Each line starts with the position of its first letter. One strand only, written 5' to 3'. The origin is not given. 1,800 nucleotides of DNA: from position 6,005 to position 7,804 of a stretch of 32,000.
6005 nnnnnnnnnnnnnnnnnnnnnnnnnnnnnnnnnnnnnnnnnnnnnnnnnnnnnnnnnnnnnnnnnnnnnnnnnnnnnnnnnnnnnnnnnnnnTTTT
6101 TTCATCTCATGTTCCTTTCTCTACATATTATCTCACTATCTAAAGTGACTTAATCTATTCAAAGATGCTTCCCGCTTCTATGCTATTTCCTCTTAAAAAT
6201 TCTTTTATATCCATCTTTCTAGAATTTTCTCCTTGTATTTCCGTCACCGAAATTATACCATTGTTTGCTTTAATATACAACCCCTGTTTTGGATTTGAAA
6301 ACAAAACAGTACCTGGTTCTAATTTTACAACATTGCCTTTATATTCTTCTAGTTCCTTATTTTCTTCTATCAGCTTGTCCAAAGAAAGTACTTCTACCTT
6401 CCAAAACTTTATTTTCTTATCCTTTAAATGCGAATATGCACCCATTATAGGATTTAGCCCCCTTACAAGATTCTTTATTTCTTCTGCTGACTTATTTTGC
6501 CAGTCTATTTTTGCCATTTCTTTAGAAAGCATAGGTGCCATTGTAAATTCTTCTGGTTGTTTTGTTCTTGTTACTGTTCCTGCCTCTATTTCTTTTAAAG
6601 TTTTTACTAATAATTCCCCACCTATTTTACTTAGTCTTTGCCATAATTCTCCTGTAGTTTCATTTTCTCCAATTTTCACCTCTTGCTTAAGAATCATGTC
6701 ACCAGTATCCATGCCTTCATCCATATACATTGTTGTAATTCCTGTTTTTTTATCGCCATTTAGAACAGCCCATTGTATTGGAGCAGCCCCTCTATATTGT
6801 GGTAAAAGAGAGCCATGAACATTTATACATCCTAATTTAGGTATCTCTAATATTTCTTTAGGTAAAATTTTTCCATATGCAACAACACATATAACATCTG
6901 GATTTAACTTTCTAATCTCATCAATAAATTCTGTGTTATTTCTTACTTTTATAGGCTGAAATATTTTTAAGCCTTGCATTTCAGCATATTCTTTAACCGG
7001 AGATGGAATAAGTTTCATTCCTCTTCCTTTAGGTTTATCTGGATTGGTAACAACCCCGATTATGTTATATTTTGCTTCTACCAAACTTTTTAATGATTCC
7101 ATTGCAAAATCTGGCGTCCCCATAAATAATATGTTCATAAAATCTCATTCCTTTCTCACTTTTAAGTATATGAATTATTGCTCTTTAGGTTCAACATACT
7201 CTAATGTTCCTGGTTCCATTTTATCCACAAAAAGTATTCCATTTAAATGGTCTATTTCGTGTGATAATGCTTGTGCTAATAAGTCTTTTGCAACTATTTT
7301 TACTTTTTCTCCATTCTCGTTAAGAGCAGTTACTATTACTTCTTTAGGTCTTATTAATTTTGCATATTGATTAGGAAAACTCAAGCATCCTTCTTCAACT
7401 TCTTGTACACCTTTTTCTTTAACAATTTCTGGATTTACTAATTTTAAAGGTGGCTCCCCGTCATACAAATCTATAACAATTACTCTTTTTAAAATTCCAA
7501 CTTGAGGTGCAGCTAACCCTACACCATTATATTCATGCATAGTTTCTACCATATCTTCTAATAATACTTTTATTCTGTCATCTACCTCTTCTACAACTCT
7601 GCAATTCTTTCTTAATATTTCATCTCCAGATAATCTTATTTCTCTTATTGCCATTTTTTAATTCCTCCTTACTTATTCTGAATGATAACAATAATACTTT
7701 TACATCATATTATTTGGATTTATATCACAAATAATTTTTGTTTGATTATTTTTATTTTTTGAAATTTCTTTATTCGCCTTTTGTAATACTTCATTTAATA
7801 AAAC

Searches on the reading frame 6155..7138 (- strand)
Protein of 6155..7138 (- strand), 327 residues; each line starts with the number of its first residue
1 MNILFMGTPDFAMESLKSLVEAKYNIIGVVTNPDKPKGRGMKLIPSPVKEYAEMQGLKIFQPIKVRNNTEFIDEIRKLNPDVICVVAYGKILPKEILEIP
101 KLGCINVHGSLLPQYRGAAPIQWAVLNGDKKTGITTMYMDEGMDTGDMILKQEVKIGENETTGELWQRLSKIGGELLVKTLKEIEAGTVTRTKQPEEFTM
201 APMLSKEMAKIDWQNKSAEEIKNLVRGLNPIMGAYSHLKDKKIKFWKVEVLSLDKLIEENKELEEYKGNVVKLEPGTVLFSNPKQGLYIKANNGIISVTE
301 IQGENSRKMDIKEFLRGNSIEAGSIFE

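Call 45: search_protein_families(library=pfam, proteins=[window:6155-7138:-], max_evalue=0.001)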
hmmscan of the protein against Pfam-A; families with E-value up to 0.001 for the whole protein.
window:6155-7138:- (327 aa): 2 families
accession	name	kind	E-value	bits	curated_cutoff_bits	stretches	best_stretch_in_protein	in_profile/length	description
PF00551.24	Formyl_trans_N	-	3.6e-49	167.4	26.1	1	1-180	1-180/181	Formyl transferase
PF02911.23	Formyl_trans_C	-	3.6e-23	82.1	21.1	1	204-318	2-99/100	Formyl transferase, C-terminal domain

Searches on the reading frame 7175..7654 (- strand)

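Call 45: search_protein_families(library=pfam, proteins=[window:7175-7654:-], max_evalue=0.001)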
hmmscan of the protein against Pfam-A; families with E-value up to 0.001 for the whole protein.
window:7175-7654:- (159 aa): 1 family
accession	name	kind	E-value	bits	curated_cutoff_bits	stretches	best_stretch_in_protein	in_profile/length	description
PF01327.26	Pep_deformylase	-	1.3e-48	164.9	22.8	1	4-148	2-152/156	Polypeptide deformylase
